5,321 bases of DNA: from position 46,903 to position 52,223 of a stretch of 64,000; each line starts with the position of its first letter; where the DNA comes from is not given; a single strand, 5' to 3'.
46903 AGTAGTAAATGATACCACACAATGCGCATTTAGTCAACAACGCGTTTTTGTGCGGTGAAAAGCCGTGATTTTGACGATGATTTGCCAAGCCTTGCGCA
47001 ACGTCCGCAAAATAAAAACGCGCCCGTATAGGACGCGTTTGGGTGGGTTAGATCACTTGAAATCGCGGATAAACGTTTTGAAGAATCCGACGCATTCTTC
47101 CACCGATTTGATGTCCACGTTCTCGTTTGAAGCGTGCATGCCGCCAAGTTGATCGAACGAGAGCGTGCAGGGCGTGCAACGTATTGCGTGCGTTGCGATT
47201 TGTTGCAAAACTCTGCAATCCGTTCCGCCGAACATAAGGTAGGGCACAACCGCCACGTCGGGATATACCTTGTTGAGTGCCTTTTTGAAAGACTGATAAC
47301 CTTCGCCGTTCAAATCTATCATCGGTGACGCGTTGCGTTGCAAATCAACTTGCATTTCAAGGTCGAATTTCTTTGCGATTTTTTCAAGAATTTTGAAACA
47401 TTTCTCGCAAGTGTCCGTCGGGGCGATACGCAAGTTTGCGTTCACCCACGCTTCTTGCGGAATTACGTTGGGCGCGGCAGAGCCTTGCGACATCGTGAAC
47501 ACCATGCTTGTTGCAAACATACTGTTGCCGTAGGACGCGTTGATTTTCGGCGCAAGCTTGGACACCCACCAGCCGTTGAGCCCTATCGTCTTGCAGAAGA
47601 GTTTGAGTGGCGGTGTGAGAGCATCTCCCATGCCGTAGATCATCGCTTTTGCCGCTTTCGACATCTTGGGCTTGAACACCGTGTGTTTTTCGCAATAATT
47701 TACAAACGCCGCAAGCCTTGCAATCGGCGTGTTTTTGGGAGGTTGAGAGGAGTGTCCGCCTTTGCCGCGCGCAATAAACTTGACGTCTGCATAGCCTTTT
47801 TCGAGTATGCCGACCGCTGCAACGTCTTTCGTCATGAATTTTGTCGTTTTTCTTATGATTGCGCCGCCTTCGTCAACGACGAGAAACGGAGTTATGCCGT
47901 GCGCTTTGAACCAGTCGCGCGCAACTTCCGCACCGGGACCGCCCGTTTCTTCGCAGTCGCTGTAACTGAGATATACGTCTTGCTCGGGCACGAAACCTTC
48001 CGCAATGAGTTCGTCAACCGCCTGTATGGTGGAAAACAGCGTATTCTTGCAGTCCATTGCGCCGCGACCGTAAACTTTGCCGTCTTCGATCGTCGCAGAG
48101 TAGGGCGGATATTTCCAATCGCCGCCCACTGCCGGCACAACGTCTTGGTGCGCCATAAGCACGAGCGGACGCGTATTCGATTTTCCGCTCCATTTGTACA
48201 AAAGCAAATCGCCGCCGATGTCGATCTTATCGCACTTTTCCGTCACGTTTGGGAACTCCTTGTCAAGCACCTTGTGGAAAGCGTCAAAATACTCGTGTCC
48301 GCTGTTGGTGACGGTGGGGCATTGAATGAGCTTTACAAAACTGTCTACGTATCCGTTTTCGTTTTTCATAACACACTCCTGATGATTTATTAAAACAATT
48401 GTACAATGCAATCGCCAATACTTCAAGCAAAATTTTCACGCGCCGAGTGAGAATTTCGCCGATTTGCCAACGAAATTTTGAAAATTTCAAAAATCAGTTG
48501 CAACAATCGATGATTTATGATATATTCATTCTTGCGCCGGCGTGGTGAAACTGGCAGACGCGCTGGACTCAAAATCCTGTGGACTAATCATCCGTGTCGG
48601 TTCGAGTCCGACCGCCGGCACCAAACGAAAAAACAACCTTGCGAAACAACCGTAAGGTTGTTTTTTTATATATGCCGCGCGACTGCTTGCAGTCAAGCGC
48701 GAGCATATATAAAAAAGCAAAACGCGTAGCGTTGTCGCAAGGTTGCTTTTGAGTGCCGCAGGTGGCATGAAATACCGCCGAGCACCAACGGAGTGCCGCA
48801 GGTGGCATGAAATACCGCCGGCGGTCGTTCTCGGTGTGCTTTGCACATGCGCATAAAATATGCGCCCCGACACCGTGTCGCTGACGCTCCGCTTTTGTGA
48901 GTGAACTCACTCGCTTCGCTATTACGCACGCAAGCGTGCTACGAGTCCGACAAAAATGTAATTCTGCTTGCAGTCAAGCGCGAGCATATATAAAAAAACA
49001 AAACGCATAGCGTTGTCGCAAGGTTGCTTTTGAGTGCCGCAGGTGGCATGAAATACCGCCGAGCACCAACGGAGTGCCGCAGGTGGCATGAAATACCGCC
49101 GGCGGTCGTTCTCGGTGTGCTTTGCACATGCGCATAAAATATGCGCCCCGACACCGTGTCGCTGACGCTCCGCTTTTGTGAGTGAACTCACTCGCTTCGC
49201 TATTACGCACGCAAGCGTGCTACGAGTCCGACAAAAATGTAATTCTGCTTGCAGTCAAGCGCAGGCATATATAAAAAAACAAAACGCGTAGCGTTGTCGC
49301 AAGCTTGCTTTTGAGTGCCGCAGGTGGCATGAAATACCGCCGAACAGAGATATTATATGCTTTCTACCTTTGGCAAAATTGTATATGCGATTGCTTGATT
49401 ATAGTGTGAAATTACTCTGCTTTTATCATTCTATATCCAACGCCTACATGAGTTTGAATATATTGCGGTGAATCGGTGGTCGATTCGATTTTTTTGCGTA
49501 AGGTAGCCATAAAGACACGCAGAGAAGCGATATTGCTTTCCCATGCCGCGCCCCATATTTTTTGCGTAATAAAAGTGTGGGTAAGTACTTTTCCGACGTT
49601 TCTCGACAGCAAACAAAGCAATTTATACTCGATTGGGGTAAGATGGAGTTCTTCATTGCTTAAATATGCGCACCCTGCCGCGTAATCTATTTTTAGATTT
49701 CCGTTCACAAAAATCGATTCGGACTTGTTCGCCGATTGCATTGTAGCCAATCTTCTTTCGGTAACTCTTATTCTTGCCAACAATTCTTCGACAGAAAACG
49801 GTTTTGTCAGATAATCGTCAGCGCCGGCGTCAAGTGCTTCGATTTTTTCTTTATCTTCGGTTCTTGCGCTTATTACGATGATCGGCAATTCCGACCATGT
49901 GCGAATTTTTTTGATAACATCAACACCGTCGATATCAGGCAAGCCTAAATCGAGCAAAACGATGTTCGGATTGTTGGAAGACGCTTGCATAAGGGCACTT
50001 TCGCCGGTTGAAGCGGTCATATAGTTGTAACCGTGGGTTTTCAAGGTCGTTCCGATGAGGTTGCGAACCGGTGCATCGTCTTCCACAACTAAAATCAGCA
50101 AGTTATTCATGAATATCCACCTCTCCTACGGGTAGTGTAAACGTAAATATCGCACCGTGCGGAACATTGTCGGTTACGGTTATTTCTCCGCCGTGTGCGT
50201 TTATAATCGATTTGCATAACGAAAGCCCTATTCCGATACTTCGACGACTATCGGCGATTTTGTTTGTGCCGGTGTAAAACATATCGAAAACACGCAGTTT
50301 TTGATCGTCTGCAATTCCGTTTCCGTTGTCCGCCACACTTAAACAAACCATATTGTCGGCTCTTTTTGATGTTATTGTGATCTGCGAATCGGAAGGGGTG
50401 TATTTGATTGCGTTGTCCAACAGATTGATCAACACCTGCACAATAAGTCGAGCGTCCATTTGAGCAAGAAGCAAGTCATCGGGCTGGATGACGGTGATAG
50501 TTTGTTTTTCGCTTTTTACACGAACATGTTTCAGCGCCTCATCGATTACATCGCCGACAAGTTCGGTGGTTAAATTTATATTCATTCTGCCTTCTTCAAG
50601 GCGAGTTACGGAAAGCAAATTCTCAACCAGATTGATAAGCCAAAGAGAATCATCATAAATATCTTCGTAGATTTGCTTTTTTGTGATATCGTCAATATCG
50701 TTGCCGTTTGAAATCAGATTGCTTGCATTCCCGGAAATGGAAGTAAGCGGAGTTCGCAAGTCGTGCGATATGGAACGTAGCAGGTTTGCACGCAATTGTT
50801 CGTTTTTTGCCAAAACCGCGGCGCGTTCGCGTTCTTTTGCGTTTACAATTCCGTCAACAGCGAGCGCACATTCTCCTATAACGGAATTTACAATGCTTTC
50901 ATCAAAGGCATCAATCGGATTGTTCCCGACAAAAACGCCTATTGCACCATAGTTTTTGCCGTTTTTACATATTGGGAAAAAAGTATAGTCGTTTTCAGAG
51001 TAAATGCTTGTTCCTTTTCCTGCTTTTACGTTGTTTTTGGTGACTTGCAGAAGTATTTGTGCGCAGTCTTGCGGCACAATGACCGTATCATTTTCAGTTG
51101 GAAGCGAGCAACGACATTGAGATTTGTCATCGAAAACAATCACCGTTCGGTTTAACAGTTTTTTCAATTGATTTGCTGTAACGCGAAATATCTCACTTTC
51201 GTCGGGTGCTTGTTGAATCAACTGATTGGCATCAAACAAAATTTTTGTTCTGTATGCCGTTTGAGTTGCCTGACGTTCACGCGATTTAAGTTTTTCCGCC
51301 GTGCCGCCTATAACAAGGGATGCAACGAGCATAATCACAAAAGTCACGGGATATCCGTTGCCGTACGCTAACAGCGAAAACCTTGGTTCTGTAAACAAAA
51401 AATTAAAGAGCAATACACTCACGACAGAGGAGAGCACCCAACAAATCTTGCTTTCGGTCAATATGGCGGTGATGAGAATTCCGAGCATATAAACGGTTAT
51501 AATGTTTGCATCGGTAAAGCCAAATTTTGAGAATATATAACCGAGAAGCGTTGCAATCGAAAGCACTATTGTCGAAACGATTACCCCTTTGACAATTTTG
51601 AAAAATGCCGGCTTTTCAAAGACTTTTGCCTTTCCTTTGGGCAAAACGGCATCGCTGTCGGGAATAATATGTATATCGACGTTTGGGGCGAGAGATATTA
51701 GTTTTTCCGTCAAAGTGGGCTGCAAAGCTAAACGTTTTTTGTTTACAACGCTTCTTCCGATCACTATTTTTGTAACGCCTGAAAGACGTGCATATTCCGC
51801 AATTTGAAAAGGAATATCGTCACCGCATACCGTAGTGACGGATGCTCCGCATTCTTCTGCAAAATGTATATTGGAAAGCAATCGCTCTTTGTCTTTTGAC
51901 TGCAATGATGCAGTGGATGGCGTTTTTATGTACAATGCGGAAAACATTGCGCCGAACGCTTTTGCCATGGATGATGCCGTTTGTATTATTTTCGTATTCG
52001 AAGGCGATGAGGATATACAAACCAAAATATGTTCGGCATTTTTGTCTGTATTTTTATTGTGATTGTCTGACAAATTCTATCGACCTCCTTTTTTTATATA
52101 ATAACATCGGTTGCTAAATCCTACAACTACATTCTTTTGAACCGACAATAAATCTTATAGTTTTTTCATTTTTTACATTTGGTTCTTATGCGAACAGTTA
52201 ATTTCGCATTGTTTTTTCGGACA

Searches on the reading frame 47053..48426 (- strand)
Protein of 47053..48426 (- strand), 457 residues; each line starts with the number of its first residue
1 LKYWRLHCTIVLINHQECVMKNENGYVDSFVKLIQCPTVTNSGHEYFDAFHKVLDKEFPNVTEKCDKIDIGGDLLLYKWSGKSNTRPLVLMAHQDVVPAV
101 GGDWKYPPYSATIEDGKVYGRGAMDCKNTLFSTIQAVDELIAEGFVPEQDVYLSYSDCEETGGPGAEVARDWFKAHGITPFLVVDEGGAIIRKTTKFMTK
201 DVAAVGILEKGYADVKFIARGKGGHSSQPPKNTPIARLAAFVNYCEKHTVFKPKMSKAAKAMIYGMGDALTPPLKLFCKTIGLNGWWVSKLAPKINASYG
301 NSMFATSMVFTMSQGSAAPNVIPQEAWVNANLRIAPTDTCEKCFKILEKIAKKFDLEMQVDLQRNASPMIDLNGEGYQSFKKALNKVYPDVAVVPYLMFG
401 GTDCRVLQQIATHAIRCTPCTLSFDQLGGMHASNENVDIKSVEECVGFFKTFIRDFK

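Call 43: search_protein_families(library=pfam, proteins=[window:47053-48426:-], max_evalue=0.001)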
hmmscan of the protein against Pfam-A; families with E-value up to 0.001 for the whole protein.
window:47053-48426:- (457 aa): 3 families
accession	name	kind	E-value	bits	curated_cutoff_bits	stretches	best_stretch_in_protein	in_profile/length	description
PF01546.33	Peptidase_M20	-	1.3e-26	94.2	24.6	1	90-454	2-205/206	Peptidase family M20/M25/M40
PF07687.19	M20_dimer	-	2.1e-10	40.9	21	1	209-355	3-103/107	Peptidase dimerisation domain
PF04389.22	Peptidase_M28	-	0.00011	22.4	21.3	1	77-167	4-74/193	Peptidase family M28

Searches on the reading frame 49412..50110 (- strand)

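Call 43: search_protein_families(library=pfam, proteins=[window:49412-50110:-], max_evalue=0.001)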
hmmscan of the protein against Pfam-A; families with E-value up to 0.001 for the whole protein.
window:49412-50110:- (232 aa): 2 families
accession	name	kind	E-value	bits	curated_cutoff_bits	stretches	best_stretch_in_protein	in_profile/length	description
PF00072.30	Response_reg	-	4.5e-30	104.5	30.2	1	6-115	1-111/111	Response regulator receiver domain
PF00486.34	Trans_reg_C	-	4e-21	75.3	26.2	1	153-228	2-77/77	Transcriptional regulatory protein, C terminal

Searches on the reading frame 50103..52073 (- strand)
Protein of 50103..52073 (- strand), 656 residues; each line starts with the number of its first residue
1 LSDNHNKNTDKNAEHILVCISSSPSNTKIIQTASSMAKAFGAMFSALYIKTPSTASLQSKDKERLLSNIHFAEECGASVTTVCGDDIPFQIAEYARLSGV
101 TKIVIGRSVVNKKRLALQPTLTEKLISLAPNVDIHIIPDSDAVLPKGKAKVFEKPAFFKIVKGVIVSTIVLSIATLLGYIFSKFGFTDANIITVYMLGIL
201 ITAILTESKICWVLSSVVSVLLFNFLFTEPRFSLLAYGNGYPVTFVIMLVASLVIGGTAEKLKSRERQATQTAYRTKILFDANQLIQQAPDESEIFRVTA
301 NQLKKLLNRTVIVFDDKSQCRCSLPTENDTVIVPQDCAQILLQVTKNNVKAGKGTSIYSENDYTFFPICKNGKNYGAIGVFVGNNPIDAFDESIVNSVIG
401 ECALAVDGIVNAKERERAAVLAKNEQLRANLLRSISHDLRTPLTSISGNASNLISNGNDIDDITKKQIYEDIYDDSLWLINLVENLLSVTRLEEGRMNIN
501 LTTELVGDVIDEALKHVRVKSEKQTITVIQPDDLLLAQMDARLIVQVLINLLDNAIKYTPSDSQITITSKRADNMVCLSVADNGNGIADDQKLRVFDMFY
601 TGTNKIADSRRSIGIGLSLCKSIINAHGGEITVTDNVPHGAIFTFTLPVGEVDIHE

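Call 43: search_protein_families(library=pfam, proteins=[window:50103-52073:-], max_evalue=0.001)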
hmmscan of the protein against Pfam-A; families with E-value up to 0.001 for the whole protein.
window:50103-52073:- (656 aa): 4 families
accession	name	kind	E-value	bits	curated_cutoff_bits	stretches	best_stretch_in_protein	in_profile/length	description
PF02518.31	HATPase_c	-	1.6e-26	93.4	26.4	1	540-649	2-109/111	Histidine kinase-, DNA gyrase B-, and HSP90-like ATPase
PF13493.11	DUF4118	-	6.1e-26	90.7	28.4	1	165-271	2-106/107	Domain of unknown function (DUF4118)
PF00512.31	HisKA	-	4.4e-12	46.3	26.9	1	428-495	2-66/66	His Kinase A (phospho-acceptor) domain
PF14501.12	HATPase_c_5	-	7.8e-06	26.2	22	1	544-634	6-89/102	GHKL domain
